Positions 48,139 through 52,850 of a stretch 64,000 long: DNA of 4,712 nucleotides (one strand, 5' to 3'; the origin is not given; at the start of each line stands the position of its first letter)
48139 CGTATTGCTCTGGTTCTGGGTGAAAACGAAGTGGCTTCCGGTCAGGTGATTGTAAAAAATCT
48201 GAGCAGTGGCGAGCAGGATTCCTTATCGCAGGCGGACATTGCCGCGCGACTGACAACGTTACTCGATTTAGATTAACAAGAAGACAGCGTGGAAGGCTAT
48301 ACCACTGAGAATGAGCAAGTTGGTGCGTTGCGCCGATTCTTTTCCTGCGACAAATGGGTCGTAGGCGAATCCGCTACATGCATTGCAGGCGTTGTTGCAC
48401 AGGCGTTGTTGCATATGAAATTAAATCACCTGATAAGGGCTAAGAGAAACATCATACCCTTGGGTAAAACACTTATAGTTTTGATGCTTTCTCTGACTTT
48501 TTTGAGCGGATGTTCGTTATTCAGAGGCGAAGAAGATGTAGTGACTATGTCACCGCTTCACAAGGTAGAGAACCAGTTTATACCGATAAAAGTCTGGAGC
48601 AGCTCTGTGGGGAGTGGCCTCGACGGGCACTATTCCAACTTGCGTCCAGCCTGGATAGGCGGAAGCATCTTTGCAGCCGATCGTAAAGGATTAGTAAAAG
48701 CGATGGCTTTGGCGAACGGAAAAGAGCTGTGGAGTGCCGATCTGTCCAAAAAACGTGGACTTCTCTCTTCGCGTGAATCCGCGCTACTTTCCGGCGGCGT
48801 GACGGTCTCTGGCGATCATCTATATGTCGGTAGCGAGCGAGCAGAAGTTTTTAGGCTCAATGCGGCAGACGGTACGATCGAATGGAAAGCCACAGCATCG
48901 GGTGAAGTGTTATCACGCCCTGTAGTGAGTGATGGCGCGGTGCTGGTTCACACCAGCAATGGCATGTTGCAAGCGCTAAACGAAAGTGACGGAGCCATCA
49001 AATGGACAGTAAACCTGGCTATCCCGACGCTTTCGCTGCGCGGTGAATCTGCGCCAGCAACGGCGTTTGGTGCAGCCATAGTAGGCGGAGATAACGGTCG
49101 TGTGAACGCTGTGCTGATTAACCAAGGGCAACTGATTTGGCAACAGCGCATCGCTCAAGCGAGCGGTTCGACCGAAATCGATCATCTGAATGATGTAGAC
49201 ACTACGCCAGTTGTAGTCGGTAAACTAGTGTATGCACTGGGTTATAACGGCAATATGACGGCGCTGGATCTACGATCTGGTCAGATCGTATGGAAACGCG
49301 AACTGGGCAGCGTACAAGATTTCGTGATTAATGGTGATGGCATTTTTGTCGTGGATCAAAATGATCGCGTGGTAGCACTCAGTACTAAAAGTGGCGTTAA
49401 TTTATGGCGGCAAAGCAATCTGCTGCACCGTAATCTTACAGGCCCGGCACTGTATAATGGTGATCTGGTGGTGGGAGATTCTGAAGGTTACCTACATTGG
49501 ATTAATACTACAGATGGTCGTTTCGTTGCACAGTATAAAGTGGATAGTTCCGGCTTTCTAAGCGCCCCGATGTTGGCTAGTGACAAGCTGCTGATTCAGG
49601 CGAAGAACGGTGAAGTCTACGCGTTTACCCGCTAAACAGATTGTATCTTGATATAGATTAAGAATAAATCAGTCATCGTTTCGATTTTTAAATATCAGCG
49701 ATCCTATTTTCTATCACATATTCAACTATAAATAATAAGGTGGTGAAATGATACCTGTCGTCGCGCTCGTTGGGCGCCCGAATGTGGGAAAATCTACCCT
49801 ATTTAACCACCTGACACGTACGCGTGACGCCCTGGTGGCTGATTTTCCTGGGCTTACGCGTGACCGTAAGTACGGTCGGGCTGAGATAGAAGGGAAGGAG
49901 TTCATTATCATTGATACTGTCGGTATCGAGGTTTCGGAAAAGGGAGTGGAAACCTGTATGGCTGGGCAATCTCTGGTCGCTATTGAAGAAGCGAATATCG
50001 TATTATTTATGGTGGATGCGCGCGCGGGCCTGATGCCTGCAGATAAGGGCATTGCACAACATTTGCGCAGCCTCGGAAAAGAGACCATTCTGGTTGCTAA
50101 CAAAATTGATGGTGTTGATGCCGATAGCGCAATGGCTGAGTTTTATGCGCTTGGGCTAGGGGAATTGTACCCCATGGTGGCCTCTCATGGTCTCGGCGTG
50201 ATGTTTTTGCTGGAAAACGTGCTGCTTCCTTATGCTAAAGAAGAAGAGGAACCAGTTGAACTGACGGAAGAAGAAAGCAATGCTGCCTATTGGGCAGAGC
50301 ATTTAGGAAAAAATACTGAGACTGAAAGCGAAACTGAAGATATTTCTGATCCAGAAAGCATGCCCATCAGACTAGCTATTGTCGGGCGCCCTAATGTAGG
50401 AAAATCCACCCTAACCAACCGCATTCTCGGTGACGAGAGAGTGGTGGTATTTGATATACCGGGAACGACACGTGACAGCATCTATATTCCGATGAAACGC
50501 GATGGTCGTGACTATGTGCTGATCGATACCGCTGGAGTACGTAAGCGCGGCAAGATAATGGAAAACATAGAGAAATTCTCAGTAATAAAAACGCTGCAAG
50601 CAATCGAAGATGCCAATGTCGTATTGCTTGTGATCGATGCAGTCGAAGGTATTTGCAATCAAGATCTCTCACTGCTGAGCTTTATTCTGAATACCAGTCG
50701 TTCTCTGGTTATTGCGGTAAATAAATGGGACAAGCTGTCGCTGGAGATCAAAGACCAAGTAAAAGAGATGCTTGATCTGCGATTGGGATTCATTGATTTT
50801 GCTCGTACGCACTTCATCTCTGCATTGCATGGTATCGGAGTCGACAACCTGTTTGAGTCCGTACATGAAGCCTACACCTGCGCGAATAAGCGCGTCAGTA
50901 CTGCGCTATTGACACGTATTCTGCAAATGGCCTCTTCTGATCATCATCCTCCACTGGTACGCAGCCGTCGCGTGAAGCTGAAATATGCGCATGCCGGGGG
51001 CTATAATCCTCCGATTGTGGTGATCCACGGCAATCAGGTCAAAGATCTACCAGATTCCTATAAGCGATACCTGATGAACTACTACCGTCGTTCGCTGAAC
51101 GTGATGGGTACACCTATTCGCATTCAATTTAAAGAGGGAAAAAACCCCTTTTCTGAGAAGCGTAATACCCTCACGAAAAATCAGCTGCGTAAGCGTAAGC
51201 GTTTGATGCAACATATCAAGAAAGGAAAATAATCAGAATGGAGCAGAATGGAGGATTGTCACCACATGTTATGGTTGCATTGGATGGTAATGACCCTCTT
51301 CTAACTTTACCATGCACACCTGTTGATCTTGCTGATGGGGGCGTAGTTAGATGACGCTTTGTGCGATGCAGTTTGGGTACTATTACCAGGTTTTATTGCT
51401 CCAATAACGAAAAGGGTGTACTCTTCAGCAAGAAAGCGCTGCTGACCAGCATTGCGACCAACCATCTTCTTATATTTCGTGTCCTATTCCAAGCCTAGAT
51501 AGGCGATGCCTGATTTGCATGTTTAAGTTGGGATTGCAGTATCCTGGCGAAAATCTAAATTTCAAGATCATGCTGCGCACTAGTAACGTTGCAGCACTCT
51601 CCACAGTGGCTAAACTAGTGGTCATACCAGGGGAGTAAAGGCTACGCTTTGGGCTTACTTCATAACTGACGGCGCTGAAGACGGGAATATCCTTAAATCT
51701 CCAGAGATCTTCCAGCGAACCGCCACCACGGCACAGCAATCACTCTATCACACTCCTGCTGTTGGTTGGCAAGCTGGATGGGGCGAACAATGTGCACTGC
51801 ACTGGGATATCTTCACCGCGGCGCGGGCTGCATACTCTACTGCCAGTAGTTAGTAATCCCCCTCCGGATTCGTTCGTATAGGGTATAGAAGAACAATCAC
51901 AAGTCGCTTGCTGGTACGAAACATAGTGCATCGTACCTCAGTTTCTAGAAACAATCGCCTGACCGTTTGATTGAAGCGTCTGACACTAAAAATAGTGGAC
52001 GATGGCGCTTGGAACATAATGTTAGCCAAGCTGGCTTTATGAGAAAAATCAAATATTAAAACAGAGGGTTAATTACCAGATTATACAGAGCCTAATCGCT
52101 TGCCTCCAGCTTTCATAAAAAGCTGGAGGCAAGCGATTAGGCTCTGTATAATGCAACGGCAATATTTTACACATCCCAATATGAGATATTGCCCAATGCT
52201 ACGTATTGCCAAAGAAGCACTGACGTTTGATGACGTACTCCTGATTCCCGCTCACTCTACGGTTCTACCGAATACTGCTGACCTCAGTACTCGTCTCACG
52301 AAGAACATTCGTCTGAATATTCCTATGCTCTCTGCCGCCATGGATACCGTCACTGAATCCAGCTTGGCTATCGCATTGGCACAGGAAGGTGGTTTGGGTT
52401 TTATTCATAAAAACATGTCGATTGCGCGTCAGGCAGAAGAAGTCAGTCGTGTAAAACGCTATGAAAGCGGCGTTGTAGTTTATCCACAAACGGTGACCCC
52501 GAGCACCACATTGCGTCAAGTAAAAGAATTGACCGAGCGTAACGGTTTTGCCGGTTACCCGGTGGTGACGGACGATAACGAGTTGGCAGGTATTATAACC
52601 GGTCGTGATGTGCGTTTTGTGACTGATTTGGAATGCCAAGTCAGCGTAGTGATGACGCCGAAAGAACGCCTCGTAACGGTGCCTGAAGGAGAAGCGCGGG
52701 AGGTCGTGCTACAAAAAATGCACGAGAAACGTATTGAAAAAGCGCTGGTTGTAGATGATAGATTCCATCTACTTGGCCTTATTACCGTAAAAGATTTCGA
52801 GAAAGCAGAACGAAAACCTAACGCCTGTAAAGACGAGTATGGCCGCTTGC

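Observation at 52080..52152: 73-bp perfect palindrome that mirrors the entire guaB promoter toward xseA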

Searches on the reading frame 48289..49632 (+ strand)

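Call 43: search_protein_families(library=ncbifam, proteins=[window:48289-49632:+], max_evalue=1e-10)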
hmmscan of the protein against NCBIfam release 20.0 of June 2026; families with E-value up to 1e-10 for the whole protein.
window:48289-49632:+ (448 aa): 5 families
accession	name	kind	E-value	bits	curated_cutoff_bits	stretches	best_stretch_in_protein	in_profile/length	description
NF008351.0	PRK11138.1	equivalog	1.6e-178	593.2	423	1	58-448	3-393/394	outer membrane protein assembly factor BamB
TIGR03300.1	assembly_YfgL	equivalog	9.4e-128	426.1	285.2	1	61-447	2-377/377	outer membrane protein assembly factor BamB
TIGR03075.1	PQQ_enz_alc_DH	subfamily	2.6e-21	75.8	480.05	0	209-337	63-197/530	PQQ-dependent dehydrogenase, methanol/ethanol family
NF053615.1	SerThrKinAfsKStmc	equivalog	7.4e-16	58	1300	0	120-241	660-770/809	protein serine/threonine kinase AfsK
TIGR04528.1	acido_non_PQQ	subfamily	4.8e-13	48.7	650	0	311-389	391-472/493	acido-empty-quinoprotein group A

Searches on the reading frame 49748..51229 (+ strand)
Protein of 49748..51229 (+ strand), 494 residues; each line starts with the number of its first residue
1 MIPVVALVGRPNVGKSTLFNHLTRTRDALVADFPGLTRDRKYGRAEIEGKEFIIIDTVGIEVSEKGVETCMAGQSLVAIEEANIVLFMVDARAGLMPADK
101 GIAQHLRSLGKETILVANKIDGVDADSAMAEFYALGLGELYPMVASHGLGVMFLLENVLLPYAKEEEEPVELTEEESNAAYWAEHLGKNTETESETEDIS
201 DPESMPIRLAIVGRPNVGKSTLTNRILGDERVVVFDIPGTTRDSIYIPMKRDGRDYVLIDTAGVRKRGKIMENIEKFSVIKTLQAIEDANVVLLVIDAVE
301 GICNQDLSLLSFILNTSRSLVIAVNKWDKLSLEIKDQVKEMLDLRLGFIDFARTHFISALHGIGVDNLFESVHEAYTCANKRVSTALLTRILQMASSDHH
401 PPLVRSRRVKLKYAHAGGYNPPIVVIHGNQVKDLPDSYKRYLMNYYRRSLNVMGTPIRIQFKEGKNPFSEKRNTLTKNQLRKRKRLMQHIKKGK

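Call 23: find_encoding_contigs(protein=window:49748-51229:+, flank=3000, max_places=6)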
Protein window:49748-51229:+ (494 aa): no gene with exactly this product is on record in the collection.

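Call 43: search_protein_families(library=ncbifam, proteins=[window:49748-51229:+], max_evalue=1e-10)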
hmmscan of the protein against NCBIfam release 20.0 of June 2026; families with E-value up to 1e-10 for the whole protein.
window:49748-51229:+ (494 aa): 21 families
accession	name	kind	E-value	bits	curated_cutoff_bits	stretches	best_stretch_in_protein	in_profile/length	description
TIGR03594.1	GTPase_EngA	equivalog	1.9e-169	564.3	306.7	1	3-462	1-432/432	ribosome biogenesis GTPase Der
NF002828.0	PRK03003.1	equivalog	1.4e-103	347.1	631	2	196-462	203-467/477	ribosome biogenesis GTPase Der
NF007071.0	PRK09518.1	equivalog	5.5e-101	339.2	953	2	204-461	442-697/706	bifunctional cytidylate kinase/GTPase Der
TIGR00450.1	mnmE_trmE_thdF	equivalog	2.5e-56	191.7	252.6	2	204-390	207-381/446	tRNA uridine-5-carboxymethylaminomethyl(34) synthesis GTPase MnmE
NF000908.1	PRK00089.1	equivalog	6.9e-53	179.8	237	2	209-375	6-166/291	GTPase Era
NF003661.0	PRK05291.1-3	equivalog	1.7e-47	162.8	380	2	161-390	174-385/448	tRNA uridine-5-carboxymethylaminomethyl(34) synthesis GTPase MnmE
TIGR00231.1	small_GTP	domain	3.9e-44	150.3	42.5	2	206-372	3-162/164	GTP-binding protein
TIGR00436.1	era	equivalog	2.4e-42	145.2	116.25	2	208-379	2-166/270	GTPase Era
TIGR03918.1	GTP_HydF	equivalog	3.1e-37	128.4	325.55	2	202-359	3-158/392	[FeFe] hydrogenase H-cluster maturation GTPase HydF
TIGR03598.1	GTPase_YsxC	equivalog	5.5e-27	94.7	124.45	2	204-371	16-184/186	ribosome biogenesis GTP-binding protein YihA/YsxC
TIGR03596.1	GTPase_YlqF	equivalog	2.1e-26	93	208.2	0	194-264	106-173/276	ribosome biogenesis GTPase YlqF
TIGR00437.1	feoB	equivalog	3.3e-25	88.8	315.65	1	9-180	1-172/594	ferrous iron transport protein B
TIGR03156.1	GTP_HflX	equivalog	4.9e-23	81.6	216.75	1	2-128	189-319/351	GTPase HflX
NF003255.0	PRK04213.1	equivalog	7.2e-20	71.2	164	0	207-381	10-197/204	GTP-binding protein EngB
NF008956.1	PRK12299.1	equivalog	2.4e-17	62.9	300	0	5-132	161-291/327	GTPase ObgE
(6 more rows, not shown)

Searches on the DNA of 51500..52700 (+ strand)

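Call 6: search_dna_similar(query=window:51700-52400:+, collection=ecoli_genomes, mode=distant, max_rows=5)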
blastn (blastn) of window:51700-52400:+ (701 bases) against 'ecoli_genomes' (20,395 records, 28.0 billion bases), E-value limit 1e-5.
Records with a match: 5426; places in all: 5426; records where one place covers at least 80% of the query: 0.
Genomes with a match: 5426 of 5426; with a place that covers at least 80% of the query: 0. Places per genome that has any: lowest 1, median 1, highest 1. On chromosomes: 5426 places; on plasmids: 0.
Best place of each record, by identity: 80-90% 5274; 60-80% 152.
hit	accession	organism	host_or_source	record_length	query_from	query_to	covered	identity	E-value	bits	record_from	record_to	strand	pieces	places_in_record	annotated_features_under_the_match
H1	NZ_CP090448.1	Escherichia coli strain PT62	pigeon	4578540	1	694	52%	78.6%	2e-59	301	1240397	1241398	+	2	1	xseA: exodeoxyribonuclease VII large subunit | guaB: IMP dehydrogenase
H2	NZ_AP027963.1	Escherichia coli strain VE-T9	-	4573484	1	694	52%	78.6%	2e-59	301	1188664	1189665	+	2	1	xseA: exodeoxyribonuclease VII large subunit | guaB: IMP dehydrogenase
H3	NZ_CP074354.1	Escherichia coli strain XJ5.2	bovine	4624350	1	694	52%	78.6%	2e-59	301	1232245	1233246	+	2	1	xseA: exodeoxyribonuclease VII large subunit | guaB: IMP dehydrogenase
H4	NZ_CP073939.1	Escherichia coli strain MB53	Poultry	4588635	1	694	52%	78.6%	2e-59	301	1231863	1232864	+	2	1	xseA: exodeoxyribonuclease VII large subunit | guaB: IMP dehydrogenase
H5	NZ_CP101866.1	Escherichia coli strain LP5-1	pigeon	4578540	1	694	52%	78.6%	2e-59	301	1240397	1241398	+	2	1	xseA: exodeoxyribonuclease VII large subunit | guaB: IMP dehydrogenase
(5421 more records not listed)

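Call 8: get_annotated_region(hit=H1, flank=600)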
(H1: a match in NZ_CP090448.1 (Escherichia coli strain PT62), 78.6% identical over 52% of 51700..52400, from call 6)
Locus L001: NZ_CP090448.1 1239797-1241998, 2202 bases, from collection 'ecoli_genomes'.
description: Escherichia coli strain PT62 chromosome, complete genome
organism: Escherichia coli strain PT62 (NCBI taxid 562)
replicon: chromosome; assembly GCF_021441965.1
host: -; source: pigeon; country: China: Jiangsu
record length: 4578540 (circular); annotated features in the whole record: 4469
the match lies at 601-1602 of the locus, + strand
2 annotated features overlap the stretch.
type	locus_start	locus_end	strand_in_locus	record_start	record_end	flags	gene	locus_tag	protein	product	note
CDS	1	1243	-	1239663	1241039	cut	xseA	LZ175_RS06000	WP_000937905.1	exodeoxyribonuclease VII large subunit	-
CDS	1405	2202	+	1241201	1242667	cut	guaB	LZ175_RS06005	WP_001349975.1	IMP dehydrogenase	-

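Call 42: search_rna_families(source=window, start=51500, end=52700, threshold=evalue, max_evalue=1)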
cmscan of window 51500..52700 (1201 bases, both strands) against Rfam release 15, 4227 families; matches with E-value up to 1: 18.
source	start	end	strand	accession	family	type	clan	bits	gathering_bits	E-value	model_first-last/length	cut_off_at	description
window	52079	52153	-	RF03834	mir-3173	Gene; miRNA;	-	47.9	84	1.7e-07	1-80/80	no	mir-3173 microRNA precursor family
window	52087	52145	-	RF04300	mir-39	Gene; miRNA;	CL00088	42.1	62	2.2e-06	1-74/74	no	mir-39 microRNA precursor family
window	52087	52145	+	RF04300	mir-39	Gene; miRNA;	CL00088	41.8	62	2.6e-06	1-74/74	no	mir-39 microRNA precursor family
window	52079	52153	-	RF04128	MIR8562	Gene; miRNA;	-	41.8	211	7.3e-06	1-242/242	no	MIR8562 microRNA precursor family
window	52080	52152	+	RF00972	mir-651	Gene; miRNA;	-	38.6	106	4.4e-06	1-86/86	no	mir-651 microRNA precursor family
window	52081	52150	+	RF04246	MIR169_8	Gene; miRNA;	CL00098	34.4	107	0.0002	1-137/137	no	MIR169_8 microRNA precursor family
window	52080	52152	-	RF03436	mir-759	Gene; miRNA;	-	33.9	100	0.00037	1-89/89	no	mir-759 microRNA precursor family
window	52074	52162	-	RF03923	mir-964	Gene; miRNA;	-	31.7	100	0.0004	1-90/90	no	mir-964 microRNA precursor family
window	52080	52206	-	RF01653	ceN80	Gene; snRNA; snoRNA; HACA-box;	-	30.9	80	0.00067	1-131/131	no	Caenorhabditis snoRNA ceN80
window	52081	52151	-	RF04143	MIR869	Gene; miRNA;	-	30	330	6.2e-05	1-298/298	no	MIR869 microRNA precursor family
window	52071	52162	+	RF00831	mir-73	Gene; miRNA;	CL00090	29.7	86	0.00012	1-94/94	no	mir-73 microRNA precursor family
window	52077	52155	-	RF03381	mir-2796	Gene; miRNA;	-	28.8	72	0.00058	1-77/77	no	mir-2796 microRNA precursor family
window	52051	52169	+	RF02452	ncr1575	Gene; sRNA;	-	26.1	60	0.26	1-212/212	no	Bacillus sRNA ncr1575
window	52083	52149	+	RF03866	mir-1889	Gene; miRNA;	-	23.2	80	0.035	1-128/128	no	mir-1889 microRNA precursor family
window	52090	52141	+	RF00703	mir-139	Gene; miRNA;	-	22.9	51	0.042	1-68/68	no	mir-139 microRNA precursor family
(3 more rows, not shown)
